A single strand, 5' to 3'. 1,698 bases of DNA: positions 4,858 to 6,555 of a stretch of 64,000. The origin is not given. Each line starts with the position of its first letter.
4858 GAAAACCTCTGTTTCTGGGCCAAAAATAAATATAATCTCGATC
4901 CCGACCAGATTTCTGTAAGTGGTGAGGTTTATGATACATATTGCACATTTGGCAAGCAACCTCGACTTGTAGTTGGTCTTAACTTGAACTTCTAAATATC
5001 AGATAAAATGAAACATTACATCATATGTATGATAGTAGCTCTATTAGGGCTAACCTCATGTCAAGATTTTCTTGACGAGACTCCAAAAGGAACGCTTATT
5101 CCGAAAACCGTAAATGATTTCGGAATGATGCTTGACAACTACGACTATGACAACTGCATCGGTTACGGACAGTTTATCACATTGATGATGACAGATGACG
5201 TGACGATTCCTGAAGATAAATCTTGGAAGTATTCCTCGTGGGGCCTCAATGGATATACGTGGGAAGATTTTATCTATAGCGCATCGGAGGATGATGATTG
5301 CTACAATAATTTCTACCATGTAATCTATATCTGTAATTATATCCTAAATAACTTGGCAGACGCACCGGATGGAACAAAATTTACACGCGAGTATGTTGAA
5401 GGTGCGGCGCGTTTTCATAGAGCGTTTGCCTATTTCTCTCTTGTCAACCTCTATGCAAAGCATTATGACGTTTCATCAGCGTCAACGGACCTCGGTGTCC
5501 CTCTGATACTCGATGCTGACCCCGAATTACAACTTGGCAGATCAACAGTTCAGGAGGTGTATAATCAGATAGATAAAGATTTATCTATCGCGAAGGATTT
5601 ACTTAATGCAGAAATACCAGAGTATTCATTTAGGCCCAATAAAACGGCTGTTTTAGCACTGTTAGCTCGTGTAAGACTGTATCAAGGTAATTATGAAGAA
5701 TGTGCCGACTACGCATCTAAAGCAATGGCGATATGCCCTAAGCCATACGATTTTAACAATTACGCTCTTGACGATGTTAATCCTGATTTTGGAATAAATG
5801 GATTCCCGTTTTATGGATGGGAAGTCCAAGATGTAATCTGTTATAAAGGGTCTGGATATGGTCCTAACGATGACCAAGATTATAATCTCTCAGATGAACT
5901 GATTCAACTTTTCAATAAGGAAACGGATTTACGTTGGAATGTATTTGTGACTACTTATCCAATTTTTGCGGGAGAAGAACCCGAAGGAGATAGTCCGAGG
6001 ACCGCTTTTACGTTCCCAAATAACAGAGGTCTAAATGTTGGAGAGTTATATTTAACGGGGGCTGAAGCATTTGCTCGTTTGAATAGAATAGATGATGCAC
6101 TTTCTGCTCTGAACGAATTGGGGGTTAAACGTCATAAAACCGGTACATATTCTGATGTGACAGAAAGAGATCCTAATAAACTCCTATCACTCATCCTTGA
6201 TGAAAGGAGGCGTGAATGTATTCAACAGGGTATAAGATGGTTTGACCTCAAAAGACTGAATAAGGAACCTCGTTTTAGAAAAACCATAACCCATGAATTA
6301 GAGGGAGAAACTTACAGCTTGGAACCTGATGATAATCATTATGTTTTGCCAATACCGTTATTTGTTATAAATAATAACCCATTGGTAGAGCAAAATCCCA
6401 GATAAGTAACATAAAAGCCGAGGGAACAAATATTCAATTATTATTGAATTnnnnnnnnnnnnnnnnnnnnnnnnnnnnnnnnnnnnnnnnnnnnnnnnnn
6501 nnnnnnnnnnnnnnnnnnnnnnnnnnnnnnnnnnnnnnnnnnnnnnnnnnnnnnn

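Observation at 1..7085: AT-rich foreign cassette: ABC exporter + SusC/SusD + Cys-rich secreted protein, with no glycan-degrading enzymes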

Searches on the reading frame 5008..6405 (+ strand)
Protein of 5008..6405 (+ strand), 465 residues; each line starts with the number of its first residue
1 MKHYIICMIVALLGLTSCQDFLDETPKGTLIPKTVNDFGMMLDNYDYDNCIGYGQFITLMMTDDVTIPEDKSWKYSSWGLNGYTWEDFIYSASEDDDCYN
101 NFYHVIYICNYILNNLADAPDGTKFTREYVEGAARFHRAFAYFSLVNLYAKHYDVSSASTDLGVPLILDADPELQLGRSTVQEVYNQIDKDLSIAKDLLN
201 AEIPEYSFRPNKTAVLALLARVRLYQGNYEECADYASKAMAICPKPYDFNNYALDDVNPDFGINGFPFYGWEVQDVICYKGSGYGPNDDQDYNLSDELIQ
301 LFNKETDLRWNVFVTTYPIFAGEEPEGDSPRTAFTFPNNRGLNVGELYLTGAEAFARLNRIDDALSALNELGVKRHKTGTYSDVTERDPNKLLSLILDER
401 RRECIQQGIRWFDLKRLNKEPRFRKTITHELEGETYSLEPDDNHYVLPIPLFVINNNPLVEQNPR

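Call 5: search_protein_families(library=pfam, proteins=[window:5008-6405:+], max_evalue=0.01)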
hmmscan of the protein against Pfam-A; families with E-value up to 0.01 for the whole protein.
window:5008-6405:+ (465 aa): 5 families
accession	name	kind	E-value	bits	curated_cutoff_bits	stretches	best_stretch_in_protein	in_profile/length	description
PF14322.12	SusD-like_3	-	5.3e-32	112.1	27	1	20-224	1-191/191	Starch-binding associating with outer membrane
PF07980.17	SusD_RagB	-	1e-14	55.4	23.1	1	344-464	161-295/297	SusD family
PF13428.12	TPR_14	-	0.00066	20.6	23.5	0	215-247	3-35/44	Tetratricopeptide repeat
PF07719.23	TPR_2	-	0.00071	19.9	27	1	215-245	3-33/34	Tetratricopeptide repeat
PF13424.12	TPR_12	-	0.0062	17.1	30.1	0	216-243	5-33/77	Tetratricopeptide repeat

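Call 6: search_protein_families(library=ncbifam, proteins=[window:5008-6405:+], max_evalue=0.01)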
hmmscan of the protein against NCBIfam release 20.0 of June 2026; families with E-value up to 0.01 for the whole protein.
window:5008-6405:+ (465 aa): 2 families
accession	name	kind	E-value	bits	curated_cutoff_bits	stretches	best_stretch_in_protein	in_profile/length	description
NF033071.0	SusD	exception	3.3e-13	48.7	725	2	344-464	444-556/558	starch-binding outer membrane lipoprotein SusD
NF033072.0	NanU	exception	3.5e-06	26.4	425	0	99-212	103-208/521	SusD family outer membrane lipoprotein NanU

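Call 30: search_solved_structures(query=window:5008-6405:+, max_evalue=0.01)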
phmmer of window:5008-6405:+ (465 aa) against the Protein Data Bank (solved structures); distinct sequences matched with E-value up to 0.01: 18.
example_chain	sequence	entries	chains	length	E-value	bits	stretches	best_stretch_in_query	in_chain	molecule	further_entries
8ypt_A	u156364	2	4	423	5.3e-48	166.9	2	18-250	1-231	Membrane protein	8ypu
3kez_A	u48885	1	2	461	4e-17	65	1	98-464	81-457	Putative sugar binding protein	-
3mcx_A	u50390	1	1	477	5.7e-16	61.2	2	99-240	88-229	SusD superfamily protein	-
9sje_B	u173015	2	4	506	6.8e-15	57.7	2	5-245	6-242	SusD homolog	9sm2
3lew_A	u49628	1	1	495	3.5e-13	52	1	101-241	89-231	SusD-like carbohydrate binding protein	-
3qnk_A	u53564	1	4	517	4.4e-13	51.7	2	77-234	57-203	Putative lipoprotein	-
3myv_A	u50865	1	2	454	9.4e-12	47.3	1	328-464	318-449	SusD superfamily protein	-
3snx_A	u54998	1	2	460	1.3e-11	46.9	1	83-239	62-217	PUTATIVE SUSD-LIKE CARBOHYDRATE BINDING PROTEIN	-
3l22_A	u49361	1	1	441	6.7e-11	44.5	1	92-228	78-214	SusD superfamily protein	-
9sjj_A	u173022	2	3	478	8.9e-10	40.8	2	335-464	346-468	SusD homolog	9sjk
3jq1_A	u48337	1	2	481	2.6e-08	36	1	324-460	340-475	SusD superfamily protein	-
3jys_A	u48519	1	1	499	1.1e-07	33.9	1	81-235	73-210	SusD superfamily protein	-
3hdx_A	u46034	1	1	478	9.8e-07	30.8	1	346-420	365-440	SusD superfamily protein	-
7nek_A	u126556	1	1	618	2.7e-06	29.3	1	388-461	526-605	RagB SusD domain containing protein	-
6gcz_A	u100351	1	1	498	1.2e-05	27.2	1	97-241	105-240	Starch-binding associating with outer membrane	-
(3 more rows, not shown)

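Call 39: search_solved_structures(query=window:5008-6405:+, max_evalue=1e-20, show_alignments=1)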
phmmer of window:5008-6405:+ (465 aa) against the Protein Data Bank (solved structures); distinct sequences matched with E-value up to 1e-20: 1.
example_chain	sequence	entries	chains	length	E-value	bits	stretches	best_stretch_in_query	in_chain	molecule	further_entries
8ypt_A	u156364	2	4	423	5.3e-48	166.9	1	18-250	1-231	Membrane protein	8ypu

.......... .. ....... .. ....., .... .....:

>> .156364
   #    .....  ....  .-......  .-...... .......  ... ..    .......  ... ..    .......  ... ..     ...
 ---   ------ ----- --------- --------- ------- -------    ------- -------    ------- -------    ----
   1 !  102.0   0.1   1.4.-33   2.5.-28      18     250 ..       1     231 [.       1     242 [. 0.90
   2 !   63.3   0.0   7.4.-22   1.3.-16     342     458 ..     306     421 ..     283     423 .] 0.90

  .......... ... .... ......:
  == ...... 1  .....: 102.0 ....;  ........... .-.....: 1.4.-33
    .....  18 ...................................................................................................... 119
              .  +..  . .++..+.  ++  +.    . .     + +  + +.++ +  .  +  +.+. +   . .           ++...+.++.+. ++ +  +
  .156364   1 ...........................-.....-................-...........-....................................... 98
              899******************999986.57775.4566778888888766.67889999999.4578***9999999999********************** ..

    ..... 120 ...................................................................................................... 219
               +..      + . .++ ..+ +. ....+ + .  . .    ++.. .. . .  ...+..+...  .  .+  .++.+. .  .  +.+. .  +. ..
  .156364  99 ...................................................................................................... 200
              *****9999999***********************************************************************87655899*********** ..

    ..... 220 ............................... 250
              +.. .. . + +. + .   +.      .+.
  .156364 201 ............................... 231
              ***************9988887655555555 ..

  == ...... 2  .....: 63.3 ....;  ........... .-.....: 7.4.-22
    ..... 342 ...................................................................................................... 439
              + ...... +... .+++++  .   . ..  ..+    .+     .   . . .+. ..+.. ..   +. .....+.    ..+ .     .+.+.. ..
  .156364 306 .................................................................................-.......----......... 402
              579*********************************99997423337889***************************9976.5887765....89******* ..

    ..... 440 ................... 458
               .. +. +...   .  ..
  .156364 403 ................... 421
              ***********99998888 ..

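Call 63: find_homologous_proteins(query=window:5008-6405:+, max_evalue=1e-20)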
Query window:5008-6405:+ (465 aa): 527 proteins with E <= 1e-20 among 8000 candidates; the best 120 are listed.
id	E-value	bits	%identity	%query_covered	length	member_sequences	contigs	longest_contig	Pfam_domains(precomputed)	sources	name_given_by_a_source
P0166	2.9e-288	974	88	100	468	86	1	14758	PF14322.13,PF07980.18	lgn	-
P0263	2.2e-232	790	71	100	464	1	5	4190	PF14322.13,PF07980.18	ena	-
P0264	2.8e-230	783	71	96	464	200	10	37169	PF14322.13,PF07980.18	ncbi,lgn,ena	-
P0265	2.9e-224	763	70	100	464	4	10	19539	PF14322.13,PF07980.18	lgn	-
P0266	6.7e-224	762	71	97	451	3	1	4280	PF14322.13,PF07980.18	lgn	-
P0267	8.6e-224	761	71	97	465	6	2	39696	PF14322.13,PF07980.18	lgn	-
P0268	4.5e-223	759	69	100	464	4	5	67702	PF14322.13,PF07980.18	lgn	-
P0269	1.2e-222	758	68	100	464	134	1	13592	PF14322.13,PF07980.18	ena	-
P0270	1.6e-221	754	69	100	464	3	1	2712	PF14322.13,PF07980.18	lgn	-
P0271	1.7e-219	747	69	100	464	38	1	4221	PF14322.13,PF07980.18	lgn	-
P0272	2.8e-218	743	69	100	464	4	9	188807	PF14322.13,PF07980.18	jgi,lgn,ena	-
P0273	9.0e-215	732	68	100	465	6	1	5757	PF14322.13,PF07980.18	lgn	-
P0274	2.5e-212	724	67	98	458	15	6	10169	PF14322.13,PF07980.18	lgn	-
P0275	2.6e-204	697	64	100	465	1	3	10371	PF14322.13,PF07980.18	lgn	-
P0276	4.5e-204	696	66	100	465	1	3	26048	PF14322.13,PF07980.18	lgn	-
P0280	4.5e-180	617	60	99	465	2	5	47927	PF14322.13,PF07980.18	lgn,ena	-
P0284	5.3e-162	558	57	100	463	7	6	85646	PF14322.13,PF07980.18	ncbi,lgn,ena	-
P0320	7.1e-120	419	46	96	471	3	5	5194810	PF14322.13,PF07980.18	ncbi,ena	ncbi:RagB/SusD family nutrient uptake outer membrane protein [Labilibaculum euxinus]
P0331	7.2e-78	280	38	99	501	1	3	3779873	PF14322.13,PF07980.18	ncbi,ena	-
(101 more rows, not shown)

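Call 64: find_encoding_contigs(protein=P0284, flank=10000, max_places=2)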
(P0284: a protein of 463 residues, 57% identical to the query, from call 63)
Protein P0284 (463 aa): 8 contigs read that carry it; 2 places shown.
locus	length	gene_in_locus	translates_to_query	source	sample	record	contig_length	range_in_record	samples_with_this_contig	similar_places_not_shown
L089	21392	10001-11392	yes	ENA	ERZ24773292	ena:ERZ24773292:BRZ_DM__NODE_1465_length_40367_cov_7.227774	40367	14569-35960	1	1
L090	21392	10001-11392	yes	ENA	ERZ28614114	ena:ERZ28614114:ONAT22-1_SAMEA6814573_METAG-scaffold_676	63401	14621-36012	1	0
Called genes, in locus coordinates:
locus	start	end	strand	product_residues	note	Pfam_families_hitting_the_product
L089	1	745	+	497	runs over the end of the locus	PF14322:SusD-like_3 (weak)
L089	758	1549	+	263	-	PF16132:DUF4843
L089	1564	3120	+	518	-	PF16407:PKD_2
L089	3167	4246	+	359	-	PF00085:Thioredoxin, PF03190:Thioredox_DsbH, PF13899:Thioredoxin_7, PF13098:Thioredoxin_2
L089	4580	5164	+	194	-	PF04542:Sigma70_r2, PF08281:Sigma70_r4_2, PF04545:Sigma70_r4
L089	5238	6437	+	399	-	PF04773:FecR, PF16344:FecR_C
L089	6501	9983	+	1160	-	PF07660:STN (faint), PF13620:CarboxypepD_reg, PF13715:CarbopepD_reg_2, PF07715:Plug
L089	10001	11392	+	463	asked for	PF14322:SusD-like_3, PF07980:SusD_RagB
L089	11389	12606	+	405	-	PF03190:Thioredox_DsbH, PF00085:Thioredoxin, PF13098:Thioredoxin_2, PF13899:Thioredoxin_7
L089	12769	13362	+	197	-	PF07638:Sigma70_ECF (faint), PF04542:Sigma70_r2, PF08281:Sigma70_r4_2, PF04545:Sigma70_r4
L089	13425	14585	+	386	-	PF04773:FecR, PF16344:FecR_C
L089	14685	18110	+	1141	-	PF07660:STN (faint), PF13620:CarboxypepD_reg, PF13715:CarbopepD_reg_2, PF07715:Plug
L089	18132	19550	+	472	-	PF14322:SusD-like_3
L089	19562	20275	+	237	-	PF16132:DUF4843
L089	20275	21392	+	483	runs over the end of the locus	PF16407:PKD_2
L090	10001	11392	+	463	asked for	PF14322:SusD-like_3, PF07980:SusD_RagB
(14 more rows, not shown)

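Call 65: find_encoding_contigs(protein=P0320, flank=10000, max_places=1)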
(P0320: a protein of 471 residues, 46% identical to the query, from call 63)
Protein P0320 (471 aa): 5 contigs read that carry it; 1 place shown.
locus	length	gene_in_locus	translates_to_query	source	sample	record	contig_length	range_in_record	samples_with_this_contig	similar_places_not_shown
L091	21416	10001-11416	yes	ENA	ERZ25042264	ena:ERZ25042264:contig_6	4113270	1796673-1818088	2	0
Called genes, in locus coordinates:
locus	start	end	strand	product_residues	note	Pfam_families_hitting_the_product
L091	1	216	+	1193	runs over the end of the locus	PF13620:CarboxypepD_reg, PF13715:CarbopepD_reg_2, PF07715:Plug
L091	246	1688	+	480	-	PF14322:SusD-like_3, PF07980:SusD_RagB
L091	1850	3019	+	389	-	PF00085:Thioredoxin, PF03190:Thioredox_DsbH, PF13899:Thioredoxin_7, PF13098:Thioredoxin_2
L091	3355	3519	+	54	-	-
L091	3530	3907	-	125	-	PF18291:HU-HIG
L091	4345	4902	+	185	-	PF04542:Sigma70_r2, PF08281:Sigma70_r4_2, PF04545:Sigma70_r4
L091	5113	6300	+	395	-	PF04773:FecR, PF16344:FecR_C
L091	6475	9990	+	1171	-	PF07660:STN (weak), PF13620:CarboxypepD_reg, PF13715:CarbopepD_reg_2, PF07715:Plug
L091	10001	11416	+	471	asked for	PF14322:SusD-like_3, PF07980:SusD_RagB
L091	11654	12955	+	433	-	PF00578:AhpC-TSA, PF08534:Redoxin, PF13905:Thioredoxin_8 (weak)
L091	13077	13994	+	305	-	PF11412:DsbD_N, PF00578:AhpC-TSA, PF08534:Redoxin, PF00085:Thioredoxin, PF13098:Thioredoxin_2, PF13905:Thioredoxin_8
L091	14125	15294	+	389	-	PF00085:Thioredoxin, PF03190:Thioredox_DsbH, PF13899:Thioredoxin_7, PF13098:Thioredoxin_2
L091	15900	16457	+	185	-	PF04542:Sigma70_r2, PF08281:Sigma70_r4_2, PF00196:GerE (weak)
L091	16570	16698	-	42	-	-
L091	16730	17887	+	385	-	PF04773:FecR, PF16344:FecR_C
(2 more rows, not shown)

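Call 66: find_encoding_contigs(protein=P0331, flank=10000, max_places=1)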
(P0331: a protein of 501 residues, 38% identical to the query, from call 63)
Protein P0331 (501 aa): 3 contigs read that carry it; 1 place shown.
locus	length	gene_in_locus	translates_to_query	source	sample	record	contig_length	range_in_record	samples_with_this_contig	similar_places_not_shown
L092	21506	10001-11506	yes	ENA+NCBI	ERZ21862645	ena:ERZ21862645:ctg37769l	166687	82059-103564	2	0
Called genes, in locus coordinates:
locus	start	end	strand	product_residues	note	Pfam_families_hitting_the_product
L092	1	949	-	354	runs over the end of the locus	-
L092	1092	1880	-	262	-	PF13715:CarbopepD_reg_2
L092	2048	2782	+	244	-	PF05050:Methyltransf_21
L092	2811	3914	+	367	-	PF18962:Por_Secre_tail (weak)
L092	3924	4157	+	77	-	PF13275:S4_2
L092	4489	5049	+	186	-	PF07638:Sigma70_ECF (weak), PF04542:Sigma70_r2, PF08281:Sigma70_r4_2, PF00196:GerE (weak)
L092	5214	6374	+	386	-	PF04773:FecR, PF16344:FecR_C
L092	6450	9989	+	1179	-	PF07660:STN, PF13620:CarboxypepD_reg, PF13715:CarbopepD_reg_2, PF07715:Plug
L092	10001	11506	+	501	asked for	PF14322:SusD-like_3, PF07980:SusD_RagB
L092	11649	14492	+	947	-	PF00675:Peptidase_M16, PF05193:Peptidase_M16_C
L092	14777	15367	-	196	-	-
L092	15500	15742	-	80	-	-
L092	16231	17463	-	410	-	PF16149:DUF4857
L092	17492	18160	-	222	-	-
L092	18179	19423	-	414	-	PF16149:DUF4857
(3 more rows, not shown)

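Call 67: find_encoding_contigs(protein=P0280, flank=10000, max_places=2)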
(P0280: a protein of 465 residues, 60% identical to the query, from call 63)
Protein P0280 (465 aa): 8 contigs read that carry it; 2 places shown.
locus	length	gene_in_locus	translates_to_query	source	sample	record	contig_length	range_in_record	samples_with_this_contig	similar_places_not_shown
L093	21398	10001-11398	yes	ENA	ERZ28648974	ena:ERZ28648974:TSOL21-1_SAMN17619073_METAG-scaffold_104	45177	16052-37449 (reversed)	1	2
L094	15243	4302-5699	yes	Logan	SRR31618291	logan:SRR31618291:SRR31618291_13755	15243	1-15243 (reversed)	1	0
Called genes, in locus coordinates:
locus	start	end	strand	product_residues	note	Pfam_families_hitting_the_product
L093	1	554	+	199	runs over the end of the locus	PF14123:DUF4290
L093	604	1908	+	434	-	PF00275:EPSP_synthase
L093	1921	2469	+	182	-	PF01782:RimM, PF24986:PRC_RimM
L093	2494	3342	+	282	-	PF01551:Peptidase_M23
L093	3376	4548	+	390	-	PF02670:DXP_reductoisom, PF08436:DXP_redisom_C, PF13288:DXPR_C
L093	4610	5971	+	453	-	PF02163:Peptidase_M50, PF13180:PDZ_2 (faint), PF00595:PDZ (weak), PF17820:PDZ_6 (weak)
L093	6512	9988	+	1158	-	PF13620:CarboxypepD_reg, PF13715:CarbopepD_reg_2, PF07715:Plug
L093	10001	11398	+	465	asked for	PF14322:SusD-like_3, PF07980:SusD_RagB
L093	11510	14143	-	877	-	PF13802:Gal_mutarotas_2, PF01055:Glyco_hydro_31_2nd, PF21365:Glyco_hydro_31_3rd, PF17137:DUF5110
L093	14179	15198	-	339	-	PF00583:Acetyltransf_1 (faint), PF13527:Acetyltransf_9, PF13508:Acetyltransf_7 (faint)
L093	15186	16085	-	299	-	PF09924:LPG_synthase_C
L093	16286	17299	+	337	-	PF01515:PTA_PTB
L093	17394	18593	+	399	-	PF00871:Acetate_kinase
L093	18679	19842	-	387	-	PF12715:Abhydrolase_7, PF05448:AXE1 (faint), PF01738:DLH (weak), PF00326:Peptidase_S9 (weak)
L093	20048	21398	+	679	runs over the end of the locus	PF00133:tRNA-synt_1, PF09334:tRNA-synt_1g, PF08264:Anticodon_1 (weak), PF19303:Anticodon_3, PF01588:tRNA_bind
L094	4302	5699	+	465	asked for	PF14322:SusD-like_3, PF07980:SusD_RagB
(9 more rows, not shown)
